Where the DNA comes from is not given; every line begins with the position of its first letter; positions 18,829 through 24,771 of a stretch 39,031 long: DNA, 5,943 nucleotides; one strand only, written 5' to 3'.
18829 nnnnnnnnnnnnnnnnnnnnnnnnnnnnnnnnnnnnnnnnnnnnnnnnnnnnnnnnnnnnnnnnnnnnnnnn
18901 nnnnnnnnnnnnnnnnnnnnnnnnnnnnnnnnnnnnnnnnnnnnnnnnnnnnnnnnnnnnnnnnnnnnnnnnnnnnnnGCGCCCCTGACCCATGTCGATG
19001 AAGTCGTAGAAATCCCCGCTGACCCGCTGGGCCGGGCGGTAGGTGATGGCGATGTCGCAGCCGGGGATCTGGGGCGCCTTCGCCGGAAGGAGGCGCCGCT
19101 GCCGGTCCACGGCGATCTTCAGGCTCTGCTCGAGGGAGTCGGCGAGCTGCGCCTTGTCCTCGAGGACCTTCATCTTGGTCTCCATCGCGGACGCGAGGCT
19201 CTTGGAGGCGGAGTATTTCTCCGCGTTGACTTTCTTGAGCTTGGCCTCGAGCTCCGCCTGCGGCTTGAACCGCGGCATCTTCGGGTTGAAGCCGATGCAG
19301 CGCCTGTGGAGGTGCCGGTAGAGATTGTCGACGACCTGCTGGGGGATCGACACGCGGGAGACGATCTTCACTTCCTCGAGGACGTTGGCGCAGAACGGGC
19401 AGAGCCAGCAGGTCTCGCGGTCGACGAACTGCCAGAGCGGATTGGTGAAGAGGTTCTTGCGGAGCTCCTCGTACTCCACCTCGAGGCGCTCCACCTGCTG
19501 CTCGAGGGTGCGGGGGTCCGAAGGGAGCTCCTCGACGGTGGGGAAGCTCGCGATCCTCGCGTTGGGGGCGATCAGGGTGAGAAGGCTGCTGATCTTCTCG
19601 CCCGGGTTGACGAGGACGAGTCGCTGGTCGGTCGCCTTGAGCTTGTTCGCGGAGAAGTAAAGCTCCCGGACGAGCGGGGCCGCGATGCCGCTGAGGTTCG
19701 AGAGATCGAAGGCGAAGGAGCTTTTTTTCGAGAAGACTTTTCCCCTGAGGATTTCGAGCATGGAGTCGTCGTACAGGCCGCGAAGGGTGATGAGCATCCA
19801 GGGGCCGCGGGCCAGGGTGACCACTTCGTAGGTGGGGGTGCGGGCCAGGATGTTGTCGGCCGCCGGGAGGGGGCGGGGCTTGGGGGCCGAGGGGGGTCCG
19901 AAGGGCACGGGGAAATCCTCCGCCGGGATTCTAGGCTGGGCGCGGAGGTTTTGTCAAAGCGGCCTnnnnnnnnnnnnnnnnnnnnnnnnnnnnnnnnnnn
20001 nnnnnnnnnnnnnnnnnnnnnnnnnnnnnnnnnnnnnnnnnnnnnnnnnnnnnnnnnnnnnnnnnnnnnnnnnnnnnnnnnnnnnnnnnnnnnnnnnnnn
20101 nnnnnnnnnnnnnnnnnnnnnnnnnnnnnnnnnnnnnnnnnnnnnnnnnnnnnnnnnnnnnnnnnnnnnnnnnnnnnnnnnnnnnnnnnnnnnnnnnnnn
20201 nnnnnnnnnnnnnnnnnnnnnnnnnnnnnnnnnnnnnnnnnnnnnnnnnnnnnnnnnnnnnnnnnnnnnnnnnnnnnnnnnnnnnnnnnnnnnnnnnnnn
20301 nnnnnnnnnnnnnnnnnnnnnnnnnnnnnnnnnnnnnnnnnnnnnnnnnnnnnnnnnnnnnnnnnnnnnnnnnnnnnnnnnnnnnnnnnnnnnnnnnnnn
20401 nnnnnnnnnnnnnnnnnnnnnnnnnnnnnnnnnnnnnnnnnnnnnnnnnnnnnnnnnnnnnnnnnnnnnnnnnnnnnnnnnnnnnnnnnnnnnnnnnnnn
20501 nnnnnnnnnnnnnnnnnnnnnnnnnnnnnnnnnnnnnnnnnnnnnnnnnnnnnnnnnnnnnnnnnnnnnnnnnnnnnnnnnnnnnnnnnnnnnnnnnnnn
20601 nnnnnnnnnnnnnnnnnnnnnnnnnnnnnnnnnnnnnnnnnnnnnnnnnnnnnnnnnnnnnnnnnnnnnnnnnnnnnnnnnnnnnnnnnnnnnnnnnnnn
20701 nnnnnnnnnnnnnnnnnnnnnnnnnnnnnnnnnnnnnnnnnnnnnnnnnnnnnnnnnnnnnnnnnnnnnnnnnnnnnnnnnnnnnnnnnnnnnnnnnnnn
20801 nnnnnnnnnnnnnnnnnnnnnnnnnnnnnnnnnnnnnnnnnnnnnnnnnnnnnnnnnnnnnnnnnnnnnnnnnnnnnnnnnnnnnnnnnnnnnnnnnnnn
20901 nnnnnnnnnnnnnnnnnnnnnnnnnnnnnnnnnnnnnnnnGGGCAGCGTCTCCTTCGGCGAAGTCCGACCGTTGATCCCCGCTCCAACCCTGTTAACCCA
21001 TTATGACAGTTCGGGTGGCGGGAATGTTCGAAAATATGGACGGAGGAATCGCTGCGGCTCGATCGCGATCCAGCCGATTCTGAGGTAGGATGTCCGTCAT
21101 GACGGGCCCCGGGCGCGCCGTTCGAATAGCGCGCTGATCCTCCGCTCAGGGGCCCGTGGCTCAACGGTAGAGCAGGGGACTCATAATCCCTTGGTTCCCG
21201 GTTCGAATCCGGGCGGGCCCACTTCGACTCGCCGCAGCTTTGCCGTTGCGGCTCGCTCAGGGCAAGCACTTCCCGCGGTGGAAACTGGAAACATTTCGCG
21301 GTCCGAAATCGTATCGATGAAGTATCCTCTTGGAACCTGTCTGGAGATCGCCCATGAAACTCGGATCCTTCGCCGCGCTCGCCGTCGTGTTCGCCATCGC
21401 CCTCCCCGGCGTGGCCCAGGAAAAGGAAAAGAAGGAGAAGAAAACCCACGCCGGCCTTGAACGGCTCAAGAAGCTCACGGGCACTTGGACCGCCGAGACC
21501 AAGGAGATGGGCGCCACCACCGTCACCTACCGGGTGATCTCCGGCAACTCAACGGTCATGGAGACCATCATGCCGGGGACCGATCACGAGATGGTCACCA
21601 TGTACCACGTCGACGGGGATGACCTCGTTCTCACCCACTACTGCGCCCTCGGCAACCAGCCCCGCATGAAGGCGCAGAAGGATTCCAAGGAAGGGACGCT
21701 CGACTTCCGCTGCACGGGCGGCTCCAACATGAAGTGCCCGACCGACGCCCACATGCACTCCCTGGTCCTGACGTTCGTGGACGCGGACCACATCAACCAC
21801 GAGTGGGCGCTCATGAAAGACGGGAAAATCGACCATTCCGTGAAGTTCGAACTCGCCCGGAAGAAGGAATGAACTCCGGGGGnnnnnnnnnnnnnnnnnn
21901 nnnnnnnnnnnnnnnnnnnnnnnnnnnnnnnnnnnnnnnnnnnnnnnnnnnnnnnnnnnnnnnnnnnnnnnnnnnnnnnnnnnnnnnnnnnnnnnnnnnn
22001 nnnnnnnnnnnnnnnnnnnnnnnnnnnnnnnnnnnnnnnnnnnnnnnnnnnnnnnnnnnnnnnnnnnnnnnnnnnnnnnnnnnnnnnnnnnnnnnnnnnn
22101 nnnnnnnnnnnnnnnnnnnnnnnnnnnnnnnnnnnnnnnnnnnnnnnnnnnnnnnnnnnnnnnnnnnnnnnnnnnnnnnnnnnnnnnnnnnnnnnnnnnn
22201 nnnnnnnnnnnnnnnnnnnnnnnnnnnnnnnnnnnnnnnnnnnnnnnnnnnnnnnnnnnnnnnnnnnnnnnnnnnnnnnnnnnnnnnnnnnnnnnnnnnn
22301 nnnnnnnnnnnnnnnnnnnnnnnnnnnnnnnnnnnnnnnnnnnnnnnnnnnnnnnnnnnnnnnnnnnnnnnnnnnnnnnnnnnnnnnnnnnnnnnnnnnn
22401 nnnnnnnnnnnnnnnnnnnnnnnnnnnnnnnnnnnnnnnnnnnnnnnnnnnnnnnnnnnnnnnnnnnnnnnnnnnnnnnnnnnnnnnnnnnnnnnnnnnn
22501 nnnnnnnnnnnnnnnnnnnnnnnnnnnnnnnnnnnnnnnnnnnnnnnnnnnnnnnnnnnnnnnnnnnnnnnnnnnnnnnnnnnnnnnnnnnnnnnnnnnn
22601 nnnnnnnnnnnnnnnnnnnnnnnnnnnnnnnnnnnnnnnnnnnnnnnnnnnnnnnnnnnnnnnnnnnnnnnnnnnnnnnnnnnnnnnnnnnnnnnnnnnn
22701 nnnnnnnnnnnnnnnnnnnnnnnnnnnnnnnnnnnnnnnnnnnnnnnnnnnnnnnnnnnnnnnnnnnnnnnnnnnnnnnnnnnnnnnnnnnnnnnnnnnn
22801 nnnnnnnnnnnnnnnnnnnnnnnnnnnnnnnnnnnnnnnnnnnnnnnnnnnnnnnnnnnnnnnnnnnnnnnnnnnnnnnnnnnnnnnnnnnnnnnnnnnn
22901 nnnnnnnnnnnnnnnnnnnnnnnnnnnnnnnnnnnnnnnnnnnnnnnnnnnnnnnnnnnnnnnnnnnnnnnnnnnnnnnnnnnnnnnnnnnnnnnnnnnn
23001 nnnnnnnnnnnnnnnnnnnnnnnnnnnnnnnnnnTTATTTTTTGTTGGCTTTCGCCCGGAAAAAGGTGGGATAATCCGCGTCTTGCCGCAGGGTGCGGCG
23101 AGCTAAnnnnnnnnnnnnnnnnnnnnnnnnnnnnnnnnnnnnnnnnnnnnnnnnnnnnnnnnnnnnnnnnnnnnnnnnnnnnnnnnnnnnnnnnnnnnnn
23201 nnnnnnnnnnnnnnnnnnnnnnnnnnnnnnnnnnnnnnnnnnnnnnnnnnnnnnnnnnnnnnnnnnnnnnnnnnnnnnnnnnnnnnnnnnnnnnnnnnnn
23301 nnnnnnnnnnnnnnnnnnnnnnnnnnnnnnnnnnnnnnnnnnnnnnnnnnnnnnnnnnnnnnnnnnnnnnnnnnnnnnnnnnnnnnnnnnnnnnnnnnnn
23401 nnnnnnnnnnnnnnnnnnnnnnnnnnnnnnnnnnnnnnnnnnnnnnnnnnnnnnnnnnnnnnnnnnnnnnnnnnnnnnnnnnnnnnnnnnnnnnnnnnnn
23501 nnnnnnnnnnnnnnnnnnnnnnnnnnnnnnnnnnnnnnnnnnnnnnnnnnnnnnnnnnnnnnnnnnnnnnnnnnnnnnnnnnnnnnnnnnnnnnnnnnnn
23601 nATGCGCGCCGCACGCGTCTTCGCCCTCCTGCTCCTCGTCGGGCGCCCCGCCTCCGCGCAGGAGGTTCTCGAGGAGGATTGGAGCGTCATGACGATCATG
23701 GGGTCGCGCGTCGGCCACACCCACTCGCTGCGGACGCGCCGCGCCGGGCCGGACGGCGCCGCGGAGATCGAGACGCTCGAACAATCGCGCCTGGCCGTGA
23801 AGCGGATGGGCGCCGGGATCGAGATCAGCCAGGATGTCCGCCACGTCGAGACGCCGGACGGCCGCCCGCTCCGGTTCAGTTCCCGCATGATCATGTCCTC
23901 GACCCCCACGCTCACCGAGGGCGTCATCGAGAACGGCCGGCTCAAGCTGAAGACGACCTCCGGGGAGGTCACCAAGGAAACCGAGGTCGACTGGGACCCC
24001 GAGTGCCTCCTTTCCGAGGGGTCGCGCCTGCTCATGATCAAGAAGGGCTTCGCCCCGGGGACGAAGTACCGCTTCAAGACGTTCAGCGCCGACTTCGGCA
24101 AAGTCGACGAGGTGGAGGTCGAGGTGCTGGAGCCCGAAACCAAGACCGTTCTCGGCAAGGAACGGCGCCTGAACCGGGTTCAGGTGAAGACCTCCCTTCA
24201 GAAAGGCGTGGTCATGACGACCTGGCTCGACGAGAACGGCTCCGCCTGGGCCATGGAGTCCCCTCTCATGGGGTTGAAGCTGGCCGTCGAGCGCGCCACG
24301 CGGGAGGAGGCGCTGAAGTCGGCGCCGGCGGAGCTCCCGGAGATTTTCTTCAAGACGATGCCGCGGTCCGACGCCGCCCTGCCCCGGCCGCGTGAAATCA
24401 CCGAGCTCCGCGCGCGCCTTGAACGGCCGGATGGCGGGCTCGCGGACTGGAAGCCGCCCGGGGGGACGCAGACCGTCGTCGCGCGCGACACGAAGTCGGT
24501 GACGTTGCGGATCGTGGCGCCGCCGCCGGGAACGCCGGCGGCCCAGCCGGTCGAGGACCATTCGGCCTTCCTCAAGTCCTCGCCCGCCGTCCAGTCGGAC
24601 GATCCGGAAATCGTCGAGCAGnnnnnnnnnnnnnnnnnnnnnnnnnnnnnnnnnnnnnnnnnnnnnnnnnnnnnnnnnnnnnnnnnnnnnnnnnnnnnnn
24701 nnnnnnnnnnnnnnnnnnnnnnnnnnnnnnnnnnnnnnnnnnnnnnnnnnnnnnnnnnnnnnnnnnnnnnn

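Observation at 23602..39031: Candidate multi-component signalling system spanning about 15.4 kb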

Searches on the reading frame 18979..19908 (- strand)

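Call 27: search_protein_families(library=pfam, proteins=[window:18979-19908:-], max_evalue=5)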
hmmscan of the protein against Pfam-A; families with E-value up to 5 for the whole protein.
window:18979-19908:- (310 aa): 7 families
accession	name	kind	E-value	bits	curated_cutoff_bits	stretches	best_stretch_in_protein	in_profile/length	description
PF04810.20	zf-Sec23_Sec24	-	0.0073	16.7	25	1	155-175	11-31/39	Sec23/Sec24 zinc finger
PF25828.1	CC_Cfap43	-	0.057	11.8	27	1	187-262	505-574/868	Cfap43 coiled coil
PF12998.12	ING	-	0.28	12.2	23.9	0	222-264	47-89/102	Inhibitor of growth proteins N-terminal histone-binding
PF25802.1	WWC1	-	0.33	11.3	27.8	1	216-266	71-121/135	WWC1-like, helical hairpin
PF25443.1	ANG-1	-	0.43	11.2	28.5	1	219-270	32-83/105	ANG-1-like domain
PF20492.3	ERM_helical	-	0.69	10.4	40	1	216-263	7-53/120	Ezrin/radixin/moesin, alpha-helical domain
PF08647.16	BRE1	-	2.1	9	27.9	0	218-265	27-74/95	BRE1 E3 ubiquitin ligase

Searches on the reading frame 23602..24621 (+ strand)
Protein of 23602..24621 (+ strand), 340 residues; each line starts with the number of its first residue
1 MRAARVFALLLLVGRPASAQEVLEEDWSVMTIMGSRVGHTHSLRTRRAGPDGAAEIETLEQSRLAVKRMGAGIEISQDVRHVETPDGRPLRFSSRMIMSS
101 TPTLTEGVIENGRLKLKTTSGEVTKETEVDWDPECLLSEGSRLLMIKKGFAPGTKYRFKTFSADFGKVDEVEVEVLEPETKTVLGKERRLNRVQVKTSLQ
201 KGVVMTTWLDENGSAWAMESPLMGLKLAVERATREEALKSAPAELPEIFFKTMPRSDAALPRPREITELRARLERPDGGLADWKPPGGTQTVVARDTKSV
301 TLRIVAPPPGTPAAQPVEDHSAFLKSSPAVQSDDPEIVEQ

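Call 27: search_protein_families(library=pfam, proteins=[window:23602-24621:+], max_evalue=5)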
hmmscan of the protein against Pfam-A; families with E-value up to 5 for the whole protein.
window:23602-24621:+ (340 aa): 3 families
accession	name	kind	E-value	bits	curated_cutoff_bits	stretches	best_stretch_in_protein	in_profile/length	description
PF11306.15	DUF3108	-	0.038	14.2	26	1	77-211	49-186/209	Protein of unknown function (DUF3108)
PF19630.5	DUF6134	-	0.062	13.8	27.9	1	154-220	108-172/184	Domain of unknown function (DUF6134)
PF14804.11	Jag_N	-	1.5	9.8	25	1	168-195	21-48/50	Jag N-terminus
